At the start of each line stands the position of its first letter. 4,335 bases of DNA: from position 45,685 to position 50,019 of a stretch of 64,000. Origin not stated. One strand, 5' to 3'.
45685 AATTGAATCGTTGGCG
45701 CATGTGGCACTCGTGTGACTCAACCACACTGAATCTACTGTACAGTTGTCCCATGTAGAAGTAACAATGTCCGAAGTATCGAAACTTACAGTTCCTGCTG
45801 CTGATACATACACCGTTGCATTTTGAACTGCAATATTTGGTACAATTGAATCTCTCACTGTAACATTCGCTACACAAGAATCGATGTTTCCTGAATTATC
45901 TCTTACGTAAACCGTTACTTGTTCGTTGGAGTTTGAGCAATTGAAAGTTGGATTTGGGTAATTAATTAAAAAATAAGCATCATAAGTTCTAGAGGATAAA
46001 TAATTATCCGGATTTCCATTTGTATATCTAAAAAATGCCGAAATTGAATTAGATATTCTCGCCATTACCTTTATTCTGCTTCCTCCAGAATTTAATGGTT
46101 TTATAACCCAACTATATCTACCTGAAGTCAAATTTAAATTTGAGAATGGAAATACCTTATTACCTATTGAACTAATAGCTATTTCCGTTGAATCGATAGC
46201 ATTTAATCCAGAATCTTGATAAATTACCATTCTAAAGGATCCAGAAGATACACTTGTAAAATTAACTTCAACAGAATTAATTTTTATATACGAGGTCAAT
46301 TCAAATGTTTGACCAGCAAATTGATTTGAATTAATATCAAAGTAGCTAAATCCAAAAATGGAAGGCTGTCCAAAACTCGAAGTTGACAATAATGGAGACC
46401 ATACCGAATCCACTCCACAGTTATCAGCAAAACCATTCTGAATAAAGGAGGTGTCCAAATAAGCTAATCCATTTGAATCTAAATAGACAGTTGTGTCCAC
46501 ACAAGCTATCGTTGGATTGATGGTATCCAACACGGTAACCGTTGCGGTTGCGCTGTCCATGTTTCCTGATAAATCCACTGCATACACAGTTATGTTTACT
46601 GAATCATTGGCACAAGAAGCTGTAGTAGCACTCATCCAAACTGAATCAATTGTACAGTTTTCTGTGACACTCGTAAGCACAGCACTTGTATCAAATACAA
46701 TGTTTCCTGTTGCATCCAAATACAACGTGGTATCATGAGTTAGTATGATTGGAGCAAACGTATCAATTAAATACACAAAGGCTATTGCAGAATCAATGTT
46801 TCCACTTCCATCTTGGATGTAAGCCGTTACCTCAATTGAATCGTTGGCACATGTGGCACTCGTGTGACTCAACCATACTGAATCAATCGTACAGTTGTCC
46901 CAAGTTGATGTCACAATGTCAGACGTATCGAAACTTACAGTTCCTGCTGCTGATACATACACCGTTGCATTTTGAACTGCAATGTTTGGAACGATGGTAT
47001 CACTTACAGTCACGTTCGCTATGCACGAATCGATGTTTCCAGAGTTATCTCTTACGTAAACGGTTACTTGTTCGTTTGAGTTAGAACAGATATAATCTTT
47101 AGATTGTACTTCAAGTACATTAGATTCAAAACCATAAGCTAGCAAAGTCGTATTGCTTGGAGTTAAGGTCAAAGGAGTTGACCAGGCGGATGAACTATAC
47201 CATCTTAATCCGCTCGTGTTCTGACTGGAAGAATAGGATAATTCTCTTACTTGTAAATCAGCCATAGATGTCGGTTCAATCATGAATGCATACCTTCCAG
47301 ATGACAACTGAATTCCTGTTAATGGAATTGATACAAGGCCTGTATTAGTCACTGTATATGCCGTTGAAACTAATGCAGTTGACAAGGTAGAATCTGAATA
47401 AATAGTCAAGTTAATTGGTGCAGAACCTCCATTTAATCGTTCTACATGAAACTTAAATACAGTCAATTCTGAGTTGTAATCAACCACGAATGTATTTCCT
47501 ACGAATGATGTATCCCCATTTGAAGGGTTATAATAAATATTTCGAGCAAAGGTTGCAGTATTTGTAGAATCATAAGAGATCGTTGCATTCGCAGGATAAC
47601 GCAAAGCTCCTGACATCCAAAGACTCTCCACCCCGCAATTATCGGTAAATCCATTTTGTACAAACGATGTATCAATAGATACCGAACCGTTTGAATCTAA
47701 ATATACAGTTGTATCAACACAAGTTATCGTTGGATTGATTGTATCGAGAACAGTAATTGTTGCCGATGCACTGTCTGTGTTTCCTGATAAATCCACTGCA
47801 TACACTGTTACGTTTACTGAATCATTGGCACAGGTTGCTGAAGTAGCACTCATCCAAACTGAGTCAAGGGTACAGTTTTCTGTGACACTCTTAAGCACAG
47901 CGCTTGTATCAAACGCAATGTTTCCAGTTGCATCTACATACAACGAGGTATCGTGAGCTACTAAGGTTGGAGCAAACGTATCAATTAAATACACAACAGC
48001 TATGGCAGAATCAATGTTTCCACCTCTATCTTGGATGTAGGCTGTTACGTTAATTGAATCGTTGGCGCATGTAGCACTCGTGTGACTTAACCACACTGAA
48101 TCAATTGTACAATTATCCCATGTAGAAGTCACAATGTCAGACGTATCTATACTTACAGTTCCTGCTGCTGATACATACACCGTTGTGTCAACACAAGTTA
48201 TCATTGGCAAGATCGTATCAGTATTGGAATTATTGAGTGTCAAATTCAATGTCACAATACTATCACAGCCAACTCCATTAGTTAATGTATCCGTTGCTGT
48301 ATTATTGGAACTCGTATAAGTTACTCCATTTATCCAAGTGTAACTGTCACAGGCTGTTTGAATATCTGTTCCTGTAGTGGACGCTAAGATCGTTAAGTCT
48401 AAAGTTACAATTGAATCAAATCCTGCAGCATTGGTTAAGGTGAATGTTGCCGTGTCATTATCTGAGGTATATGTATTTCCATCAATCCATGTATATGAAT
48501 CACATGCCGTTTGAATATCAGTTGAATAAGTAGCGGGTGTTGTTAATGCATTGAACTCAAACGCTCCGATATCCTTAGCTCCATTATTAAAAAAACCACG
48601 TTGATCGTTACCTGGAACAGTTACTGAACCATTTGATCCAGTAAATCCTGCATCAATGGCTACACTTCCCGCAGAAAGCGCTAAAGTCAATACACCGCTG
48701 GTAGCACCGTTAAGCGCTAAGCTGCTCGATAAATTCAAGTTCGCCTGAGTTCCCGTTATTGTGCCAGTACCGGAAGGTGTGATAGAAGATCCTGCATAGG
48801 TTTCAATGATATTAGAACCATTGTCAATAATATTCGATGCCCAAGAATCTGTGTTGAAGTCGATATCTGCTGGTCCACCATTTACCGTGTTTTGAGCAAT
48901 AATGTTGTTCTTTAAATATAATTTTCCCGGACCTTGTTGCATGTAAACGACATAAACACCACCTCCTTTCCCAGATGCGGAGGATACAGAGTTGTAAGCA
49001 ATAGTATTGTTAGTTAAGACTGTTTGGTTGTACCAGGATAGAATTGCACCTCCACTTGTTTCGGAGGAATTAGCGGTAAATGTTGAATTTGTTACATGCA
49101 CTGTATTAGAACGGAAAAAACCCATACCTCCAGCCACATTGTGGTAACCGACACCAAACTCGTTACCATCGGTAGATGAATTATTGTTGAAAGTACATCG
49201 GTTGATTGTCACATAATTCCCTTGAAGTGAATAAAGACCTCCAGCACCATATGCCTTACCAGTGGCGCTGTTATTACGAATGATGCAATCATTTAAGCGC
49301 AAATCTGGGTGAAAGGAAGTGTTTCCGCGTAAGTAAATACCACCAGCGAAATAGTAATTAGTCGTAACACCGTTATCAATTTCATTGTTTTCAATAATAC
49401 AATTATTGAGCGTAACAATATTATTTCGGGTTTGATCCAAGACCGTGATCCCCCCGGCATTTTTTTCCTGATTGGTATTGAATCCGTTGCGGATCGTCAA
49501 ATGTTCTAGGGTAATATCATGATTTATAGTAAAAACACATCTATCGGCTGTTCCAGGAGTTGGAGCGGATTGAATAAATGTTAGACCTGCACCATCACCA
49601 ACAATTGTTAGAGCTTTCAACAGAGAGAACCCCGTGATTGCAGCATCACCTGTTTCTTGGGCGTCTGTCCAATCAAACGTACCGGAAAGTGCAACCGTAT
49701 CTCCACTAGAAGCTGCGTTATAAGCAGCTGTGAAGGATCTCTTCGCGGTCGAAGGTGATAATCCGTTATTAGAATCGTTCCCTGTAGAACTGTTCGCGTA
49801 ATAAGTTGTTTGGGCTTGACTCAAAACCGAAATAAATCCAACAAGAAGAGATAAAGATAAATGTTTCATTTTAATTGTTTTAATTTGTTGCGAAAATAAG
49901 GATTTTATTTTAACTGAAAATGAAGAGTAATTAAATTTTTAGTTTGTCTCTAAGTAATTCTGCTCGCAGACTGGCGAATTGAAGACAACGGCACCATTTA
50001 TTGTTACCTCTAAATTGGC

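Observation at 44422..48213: Nested domain insertion: the third Ig/HYR-like domain of each super-repeat is split by a different inserted domain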

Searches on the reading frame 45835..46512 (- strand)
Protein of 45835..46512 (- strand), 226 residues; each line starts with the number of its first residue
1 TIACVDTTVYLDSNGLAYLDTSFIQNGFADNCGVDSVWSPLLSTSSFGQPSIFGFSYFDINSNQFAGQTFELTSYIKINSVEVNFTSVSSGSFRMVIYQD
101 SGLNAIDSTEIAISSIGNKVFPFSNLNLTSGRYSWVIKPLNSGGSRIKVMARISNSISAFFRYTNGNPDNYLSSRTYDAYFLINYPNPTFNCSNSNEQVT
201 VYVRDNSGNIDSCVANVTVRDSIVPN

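Call 69: predict_structure(alignment_id=A4)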
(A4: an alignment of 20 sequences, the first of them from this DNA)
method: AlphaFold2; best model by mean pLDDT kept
length: 226 residues; sequences in the alignment: 20
mean_pLDDT: 66.0   pTM: 0.50
mean pLDDT of the five models: 66.0, 63.7, 63.0, 63.0, 59.0
residues with pLDDT >= 90: 4; 70-90: 115; 50-70: 51; < 50: 56
segments of 3 or more residues with pLDDT < 50: 42-58, 158-190
pLDDT, mean of each block of 10 residues (from residue 1): 86 70 74 63 38 46 56 77 79 84 82 87 84 80 57 49 39 34 36 71 75 85 65
secondary structure, 60 per line:
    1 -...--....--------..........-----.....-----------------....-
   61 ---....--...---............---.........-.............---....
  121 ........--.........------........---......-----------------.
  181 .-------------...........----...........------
elements in order: E2-4 E7-10 H21-24 E25-28 E34-38 E56-59 E64-67 E70-72 E76-87 E91-99 E104-113 E117-128 E131-139 E146-153 E157-162 E195-205 E210-220

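Call 73: fold_search(model_id=the predicted structure, library=pdb)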
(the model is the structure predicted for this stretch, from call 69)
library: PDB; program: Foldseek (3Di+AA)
matches with E <= 10: 1384; with E <= 0.001: 1
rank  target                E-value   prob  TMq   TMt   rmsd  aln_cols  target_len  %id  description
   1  4r7v                  6.4e-04  0.63  0.12  0.21  20.8       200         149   11  Crystal structure of N-lobe of human ARRDC3(1-165) (released 2014-10-01)
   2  6h7w_C                3.3e-03  0.33  0.17  0.13  26.8       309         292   10  Model of retromer-Vps5 complex assembled on membrane. (released 2018-09-26)
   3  9q5u                  9.0e-03  0.23  0.16  0.13  22.5       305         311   10  Crystal structure of Aeromonas salmonicida putative carbohydrate binding module and split domain (released 2025-09-24)
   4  4r7x_B                1.6e-02  0.41  0.15  0.21  20.8       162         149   12  Crystal structure of N-lobe of human ARRDC3(1-180) (released 2014-10-01)
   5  4r7x_A                1.9e-02  0.35  0.16  0.23  20.2       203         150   11  Crystal structure of N-lobe of human ARRDC3(1-180) (released 2014-10-01)
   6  2xr4_A                2.6e-02  0.98  0.25  0.43   6.9       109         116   15  C-terminal domain of BC2L-C Lectin from Burkholderia cenocepacia (released 2011-08-03)
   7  4jdo_B                2.7e-02  0.97  0.29  0.30  16.6       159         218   14  Secreted chlamydial protein pgp3, coiled-coil deletion (released 2013-06-05)
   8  7usy_J                2.7e-02  0.23  0.20  0.14  25.2       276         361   10  Structure of C. elegans TMC-1 complex with ARRD-6 (released 2022-10-19)
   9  2jdm_A                2.8e-02  0.99  0.25  0.43   5.7        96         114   12  Mutant (S22A) of Pseudomonas aeruginosa lectin II (PA-IIL) complexed with methyl-a-L-fucopyranoside (released 2007-06-12)
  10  6gjt_A                3.0e-02  0.97  0.24  0.30  13.2       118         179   14  Chlamydia protein Pgp3 studied at high resolution in a new crystal form (released 2018-07-25)
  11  7js4                  3.0e-02  0.15  0.17  0.06  24.1       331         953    9  The structure of the M60 catalytic domain with the CBM51-1 and CBM51-2 domains from Clostridium perfringens ZmpB (released 2021-02-03)
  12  2boi_A                3.1e-02  0.99  0.26  0.45   5.9       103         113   14  1.1A Structure of Chromobacterium Violaceum Lectin CV2L in Complex with alpha-methyl-fucoside (released 2006-05-25)
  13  4jdo_C                3.1e-02  0.96  0.30  0.31  18.9       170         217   14  Secreted chlamydial protein pgp3, coiled-coil deletion (released 2013-06-05)
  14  6gjt_D                3.1e-02  0.95  0.23  0.29  13.8       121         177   12  Chlamydia protein Pgp3 studied at high resolution in a new crystal form (released 2018-07-25)
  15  4jdo_D                3.1e-02  0.94  0.29  0.30  18.7       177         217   11  Secreted chlamydial protein pgp3, coiled-coil deletion (released 2013-06-05)
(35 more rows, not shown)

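Call 77: fold_search(model_id=the predicted structure, library=viral)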
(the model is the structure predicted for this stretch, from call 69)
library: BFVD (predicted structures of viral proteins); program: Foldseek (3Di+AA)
matches with E <= 10: 1351; with E <= 0.001: 1
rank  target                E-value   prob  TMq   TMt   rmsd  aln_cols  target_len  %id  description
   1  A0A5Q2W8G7            1.2e-04  1.00  0.34  0.11  23.1       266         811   15  (no name in the UniProt tables at hand)
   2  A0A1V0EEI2            1.5e-03  1.00  0.34  0.20  11.2       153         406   13  Uncharacterized protein [Caulobacter phage Ccr34]
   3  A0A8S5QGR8            1.9e-03  0.89  0.24  0.05  23.4       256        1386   13  Tail protein [Siphoviridae sp. ctr8v12]
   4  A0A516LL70            2.0e-03  1.00  0.33  0.35  11.7       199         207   16  (no name in the UniProt tables at hand)
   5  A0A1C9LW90            2.2e-03  0.99  0.32  0.16  22.5       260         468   10  (no name in the UniProt tables at hand)
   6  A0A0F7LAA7            2.6e-03  1.00  0.37  0.24   9.7       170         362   15  Uncharacterized protein [uncultured marine virus]
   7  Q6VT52                2.9e-03  0.98  0.28  0.11  19.9       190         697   12  (no name in the UniProt tables at hand)
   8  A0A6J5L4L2            3.5e-03  0.96  0.25  0.22  12.1       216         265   11  Uncharacterized protein [uncultured Caudovirales phage]
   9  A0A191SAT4            4.1e-03  0.99  0.31  0.35  12.9       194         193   14  (no name in the UniProt tables at hand)
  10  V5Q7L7                4.1e-03  0.82  0.22  0.15  15.8       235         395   11  Tail fiber protein [Xylella phage Paz]
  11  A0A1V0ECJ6            4.8e-03  1.00  0.34  0.08  10.7       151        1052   12  (no name in the UniProt tables at hand)
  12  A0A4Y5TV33            5.6e-03  0.75  0.23  0.22  17.4       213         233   11  Uncharacterized protein [Vibrio phage VAP7]
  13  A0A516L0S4            7.1e-03  0.33  0.15  0.13  17.6       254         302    9  (no name in the UniProt tables at hand)
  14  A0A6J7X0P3            7.5e-03  0.97  0.29  0.25  13.1       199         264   12  Uncharacterized protein [uncultured Caudovirales phage]
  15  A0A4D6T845            7.5e-03  0.14  0.14  0.08  21.6       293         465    9  Minor tail protein [Arthrobacter phage Idaho]
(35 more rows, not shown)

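Call 87: find_related_loci(query=window:45835-46512:-, collection=metagenome_contigs, flank=3000)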
Query window:45835-46512:- (226 aa) in metagenome_contigs; peptide patterns used: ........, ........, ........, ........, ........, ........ (x = any residue, [..] = any of these).
145 stretches matched a pattern; 2 encode a relative of the query (tblastn E <= 1e-3); 2 distinct loci.
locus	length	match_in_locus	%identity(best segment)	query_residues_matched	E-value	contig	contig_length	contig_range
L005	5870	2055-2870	31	1-225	2e-19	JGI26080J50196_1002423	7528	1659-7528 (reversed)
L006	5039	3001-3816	79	1-225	2e-17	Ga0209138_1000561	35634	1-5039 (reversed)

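Call 94: search_protein_families(library=pfam, proteins=[window:45835-46512:-], max_evalue=1)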
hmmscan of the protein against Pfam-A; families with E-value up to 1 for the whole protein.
seq(226 aa): 1 family
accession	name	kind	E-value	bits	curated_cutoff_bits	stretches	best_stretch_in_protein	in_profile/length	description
PF02494.22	HYR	-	0.55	11.1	21.7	0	196-219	58-81/81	HYR domain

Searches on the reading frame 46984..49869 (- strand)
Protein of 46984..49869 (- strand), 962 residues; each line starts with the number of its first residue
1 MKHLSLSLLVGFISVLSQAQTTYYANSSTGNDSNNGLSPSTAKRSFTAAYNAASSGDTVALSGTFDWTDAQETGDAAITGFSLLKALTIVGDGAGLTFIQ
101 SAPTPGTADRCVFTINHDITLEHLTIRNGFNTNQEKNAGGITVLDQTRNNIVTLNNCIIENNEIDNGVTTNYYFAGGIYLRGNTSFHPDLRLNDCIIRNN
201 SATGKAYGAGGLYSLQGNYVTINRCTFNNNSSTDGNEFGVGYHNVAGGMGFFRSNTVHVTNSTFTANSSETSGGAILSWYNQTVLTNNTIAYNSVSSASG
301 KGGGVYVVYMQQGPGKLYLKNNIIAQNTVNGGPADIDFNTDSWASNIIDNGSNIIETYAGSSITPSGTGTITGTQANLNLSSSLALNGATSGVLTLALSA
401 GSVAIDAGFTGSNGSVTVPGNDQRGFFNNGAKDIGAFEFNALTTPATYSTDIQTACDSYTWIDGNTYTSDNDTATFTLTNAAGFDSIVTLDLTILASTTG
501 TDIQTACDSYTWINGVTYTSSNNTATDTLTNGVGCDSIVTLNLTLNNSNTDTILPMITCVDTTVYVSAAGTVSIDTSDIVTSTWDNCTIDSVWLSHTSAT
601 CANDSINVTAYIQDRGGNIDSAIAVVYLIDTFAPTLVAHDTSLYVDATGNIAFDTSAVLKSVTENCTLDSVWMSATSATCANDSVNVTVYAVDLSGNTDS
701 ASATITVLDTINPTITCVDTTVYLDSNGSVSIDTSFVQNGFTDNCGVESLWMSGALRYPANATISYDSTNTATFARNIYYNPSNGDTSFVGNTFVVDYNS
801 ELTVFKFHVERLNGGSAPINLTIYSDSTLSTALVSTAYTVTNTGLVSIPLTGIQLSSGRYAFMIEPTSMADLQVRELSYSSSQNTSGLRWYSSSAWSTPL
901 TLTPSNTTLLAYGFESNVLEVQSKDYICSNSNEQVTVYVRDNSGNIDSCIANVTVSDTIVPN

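Call 29: find_related_loci(query=window:46984-49869:-, collection=genome_contigs, flank=10000)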
Query window:46984-49869:- (962 aa) in genome_contigs; peptide patterns used: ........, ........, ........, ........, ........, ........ (x = any residue, [..] = any of these).
37 stretches matched a pattern; 4 encode a relative of the query (tblastn E <= 1e-3); 4 distinct loci.
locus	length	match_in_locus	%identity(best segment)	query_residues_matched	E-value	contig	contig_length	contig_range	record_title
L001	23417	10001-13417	80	1-962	0e+0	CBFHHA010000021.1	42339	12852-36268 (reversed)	MAG: Flavobacteriales bacterium isolate AGTU_22_bin_22_permissive genome assembly, contig: AGTU_22_bin_22_permissive_c21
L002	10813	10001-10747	63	551-753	3e-70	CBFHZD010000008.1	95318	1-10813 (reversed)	MAG: Flavobacteriales bacterium isolate Co_bin_232_permissive genome assembly, contig: Co_bin_232_permissive_c8, whole g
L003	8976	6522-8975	45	535-962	1e-50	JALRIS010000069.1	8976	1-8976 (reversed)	MAG: Flavobacteriales bacterium isolate QJ.25 QJ_273860, whole genome shotgun sequence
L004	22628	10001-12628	40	536-752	7e-28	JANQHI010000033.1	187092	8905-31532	MAG: Prolixibacteraceae bacterium isolate PL23b_bin.91 k99_2404438, whole genome shotgun sequence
